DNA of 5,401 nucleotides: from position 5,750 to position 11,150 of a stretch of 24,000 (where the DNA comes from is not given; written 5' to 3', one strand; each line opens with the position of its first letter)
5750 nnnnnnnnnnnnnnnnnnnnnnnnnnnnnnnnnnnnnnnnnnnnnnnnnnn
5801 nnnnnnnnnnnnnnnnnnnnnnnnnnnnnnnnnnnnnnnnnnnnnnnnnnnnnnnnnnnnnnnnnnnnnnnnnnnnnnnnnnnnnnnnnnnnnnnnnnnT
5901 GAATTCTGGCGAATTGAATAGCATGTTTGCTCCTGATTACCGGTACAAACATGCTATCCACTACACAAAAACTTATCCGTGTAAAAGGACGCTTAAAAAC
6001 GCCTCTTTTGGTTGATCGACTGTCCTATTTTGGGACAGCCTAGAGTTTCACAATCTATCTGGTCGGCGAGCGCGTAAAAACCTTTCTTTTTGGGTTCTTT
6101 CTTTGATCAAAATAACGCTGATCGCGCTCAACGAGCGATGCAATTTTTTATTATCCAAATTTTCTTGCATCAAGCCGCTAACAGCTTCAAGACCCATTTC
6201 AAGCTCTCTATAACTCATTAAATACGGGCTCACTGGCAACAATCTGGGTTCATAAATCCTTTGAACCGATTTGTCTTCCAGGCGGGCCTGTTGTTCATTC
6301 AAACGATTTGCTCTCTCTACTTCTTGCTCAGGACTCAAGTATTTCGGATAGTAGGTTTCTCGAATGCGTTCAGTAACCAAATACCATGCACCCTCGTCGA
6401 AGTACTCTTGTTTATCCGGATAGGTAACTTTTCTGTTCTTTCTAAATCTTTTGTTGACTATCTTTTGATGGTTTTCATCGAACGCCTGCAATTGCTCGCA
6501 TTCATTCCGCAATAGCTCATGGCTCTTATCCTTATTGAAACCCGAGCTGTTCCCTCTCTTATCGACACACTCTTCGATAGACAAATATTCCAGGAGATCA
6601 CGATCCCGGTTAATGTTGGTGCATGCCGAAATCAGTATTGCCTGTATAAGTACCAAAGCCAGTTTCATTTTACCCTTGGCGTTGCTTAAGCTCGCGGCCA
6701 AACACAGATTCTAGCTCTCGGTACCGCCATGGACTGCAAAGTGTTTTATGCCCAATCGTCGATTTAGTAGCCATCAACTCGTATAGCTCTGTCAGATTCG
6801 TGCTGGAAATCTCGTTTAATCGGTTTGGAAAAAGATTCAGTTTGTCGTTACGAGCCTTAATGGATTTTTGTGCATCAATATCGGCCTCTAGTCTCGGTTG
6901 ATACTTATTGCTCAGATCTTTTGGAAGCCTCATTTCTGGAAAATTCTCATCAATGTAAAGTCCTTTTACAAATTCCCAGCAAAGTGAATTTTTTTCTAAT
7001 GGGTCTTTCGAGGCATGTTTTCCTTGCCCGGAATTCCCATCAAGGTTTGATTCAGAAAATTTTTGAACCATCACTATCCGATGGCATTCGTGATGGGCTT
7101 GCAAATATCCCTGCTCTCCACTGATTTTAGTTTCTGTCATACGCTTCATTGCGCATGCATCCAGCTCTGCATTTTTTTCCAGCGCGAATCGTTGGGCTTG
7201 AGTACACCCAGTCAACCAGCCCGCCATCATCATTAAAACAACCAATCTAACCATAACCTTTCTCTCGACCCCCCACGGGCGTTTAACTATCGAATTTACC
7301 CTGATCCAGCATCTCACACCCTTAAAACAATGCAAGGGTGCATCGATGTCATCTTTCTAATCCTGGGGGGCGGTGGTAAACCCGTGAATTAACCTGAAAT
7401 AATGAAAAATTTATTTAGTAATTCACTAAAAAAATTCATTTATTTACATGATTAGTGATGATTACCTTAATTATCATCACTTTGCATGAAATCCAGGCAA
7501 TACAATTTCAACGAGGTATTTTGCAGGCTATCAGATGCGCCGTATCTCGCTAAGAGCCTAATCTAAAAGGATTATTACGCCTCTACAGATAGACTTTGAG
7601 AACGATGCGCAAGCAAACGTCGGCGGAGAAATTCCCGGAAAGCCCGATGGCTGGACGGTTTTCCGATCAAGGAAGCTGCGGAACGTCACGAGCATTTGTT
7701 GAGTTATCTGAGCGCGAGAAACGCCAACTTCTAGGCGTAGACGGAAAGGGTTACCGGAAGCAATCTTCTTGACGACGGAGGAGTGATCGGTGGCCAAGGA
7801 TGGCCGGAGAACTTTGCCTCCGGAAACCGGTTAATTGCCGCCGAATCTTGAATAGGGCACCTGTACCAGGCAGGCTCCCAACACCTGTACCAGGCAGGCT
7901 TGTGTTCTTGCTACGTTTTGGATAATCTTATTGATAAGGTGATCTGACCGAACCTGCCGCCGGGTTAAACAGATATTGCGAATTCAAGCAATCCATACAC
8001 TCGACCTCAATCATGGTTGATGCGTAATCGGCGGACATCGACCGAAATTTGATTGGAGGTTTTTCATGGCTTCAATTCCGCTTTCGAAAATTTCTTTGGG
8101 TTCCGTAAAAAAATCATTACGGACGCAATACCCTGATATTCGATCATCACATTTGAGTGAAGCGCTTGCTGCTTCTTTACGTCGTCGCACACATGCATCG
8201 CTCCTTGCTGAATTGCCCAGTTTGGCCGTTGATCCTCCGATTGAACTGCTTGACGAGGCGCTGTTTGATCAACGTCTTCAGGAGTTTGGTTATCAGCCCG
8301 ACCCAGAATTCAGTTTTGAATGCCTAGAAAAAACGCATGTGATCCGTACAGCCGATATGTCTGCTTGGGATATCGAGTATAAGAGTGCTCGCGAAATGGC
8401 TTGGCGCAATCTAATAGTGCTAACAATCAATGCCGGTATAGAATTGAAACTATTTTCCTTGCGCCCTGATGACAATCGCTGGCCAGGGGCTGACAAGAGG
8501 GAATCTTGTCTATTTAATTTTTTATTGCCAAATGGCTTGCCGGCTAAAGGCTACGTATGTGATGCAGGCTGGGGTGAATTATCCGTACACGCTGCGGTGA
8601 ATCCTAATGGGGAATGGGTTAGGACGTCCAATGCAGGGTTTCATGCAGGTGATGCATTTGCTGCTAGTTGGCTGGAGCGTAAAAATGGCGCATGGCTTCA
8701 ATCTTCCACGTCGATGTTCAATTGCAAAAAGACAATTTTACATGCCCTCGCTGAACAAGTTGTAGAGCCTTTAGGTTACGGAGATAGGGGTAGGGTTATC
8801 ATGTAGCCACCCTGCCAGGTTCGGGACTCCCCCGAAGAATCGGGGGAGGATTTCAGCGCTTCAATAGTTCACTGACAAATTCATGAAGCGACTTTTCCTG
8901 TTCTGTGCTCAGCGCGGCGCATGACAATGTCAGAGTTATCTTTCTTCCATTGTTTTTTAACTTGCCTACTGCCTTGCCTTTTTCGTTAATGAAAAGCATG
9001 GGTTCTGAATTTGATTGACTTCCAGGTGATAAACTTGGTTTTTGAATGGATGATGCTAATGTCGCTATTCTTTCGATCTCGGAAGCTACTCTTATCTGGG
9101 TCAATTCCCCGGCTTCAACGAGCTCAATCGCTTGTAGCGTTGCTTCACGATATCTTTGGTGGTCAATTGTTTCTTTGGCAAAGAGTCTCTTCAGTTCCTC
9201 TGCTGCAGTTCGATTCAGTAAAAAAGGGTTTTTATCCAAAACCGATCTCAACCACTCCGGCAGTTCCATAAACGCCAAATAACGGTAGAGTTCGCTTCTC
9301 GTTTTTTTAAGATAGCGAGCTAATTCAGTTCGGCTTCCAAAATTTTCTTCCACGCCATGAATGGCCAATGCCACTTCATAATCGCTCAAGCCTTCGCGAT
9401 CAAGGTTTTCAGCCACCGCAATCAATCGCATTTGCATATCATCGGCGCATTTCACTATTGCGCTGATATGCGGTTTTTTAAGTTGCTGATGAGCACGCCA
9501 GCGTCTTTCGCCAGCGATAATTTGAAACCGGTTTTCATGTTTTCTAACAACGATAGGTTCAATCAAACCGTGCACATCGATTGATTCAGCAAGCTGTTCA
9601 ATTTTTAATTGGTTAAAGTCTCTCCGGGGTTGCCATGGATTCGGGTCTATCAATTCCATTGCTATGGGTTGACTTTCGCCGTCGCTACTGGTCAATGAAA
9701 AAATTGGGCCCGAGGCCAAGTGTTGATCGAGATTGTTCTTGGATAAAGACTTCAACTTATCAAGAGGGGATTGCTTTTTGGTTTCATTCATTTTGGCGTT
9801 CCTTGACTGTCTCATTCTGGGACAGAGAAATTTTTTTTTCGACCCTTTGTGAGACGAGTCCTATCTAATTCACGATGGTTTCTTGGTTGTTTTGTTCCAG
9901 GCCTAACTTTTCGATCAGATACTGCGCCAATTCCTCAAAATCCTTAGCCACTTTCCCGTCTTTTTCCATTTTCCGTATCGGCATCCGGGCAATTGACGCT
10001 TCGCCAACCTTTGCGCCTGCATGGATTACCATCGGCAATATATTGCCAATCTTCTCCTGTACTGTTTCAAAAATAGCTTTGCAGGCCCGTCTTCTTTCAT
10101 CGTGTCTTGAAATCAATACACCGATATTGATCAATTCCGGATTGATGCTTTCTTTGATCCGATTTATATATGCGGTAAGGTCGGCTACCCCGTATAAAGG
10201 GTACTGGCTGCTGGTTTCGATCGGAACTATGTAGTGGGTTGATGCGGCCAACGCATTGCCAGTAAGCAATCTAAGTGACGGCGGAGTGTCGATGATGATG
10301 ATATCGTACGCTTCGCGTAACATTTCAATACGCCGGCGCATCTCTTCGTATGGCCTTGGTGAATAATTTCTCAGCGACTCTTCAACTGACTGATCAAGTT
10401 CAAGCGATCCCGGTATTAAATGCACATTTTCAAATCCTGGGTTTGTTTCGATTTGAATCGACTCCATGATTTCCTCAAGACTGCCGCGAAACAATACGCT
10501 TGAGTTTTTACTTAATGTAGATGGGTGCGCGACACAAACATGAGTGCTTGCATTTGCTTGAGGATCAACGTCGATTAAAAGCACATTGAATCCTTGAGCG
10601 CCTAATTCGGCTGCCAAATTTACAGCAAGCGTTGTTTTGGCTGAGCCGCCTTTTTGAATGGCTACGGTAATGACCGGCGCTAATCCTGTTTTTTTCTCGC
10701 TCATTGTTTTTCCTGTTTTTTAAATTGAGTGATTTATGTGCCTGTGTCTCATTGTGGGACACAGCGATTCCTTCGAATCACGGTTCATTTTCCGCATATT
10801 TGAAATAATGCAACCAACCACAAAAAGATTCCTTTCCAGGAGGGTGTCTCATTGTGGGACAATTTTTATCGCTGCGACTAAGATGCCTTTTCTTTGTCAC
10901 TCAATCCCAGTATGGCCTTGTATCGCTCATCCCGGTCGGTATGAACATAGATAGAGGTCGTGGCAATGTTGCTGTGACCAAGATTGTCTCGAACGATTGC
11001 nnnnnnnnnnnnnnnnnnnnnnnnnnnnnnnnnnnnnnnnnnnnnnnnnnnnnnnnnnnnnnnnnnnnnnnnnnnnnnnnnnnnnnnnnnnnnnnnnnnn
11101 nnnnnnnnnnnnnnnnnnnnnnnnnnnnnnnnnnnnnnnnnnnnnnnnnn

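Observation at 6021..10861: A 17-bp palindromic motif, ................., at four operon boundaries: candidate KorB-like operator or dispersed centromere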

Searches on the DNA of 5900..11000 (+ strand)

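Call 11: search_dna_similar(query=window:5900-11000:+, collection=plasmids, mode=near)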
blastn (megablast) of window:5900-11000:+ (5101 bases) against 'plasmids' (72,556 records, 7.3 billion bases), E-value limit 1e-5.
No match.
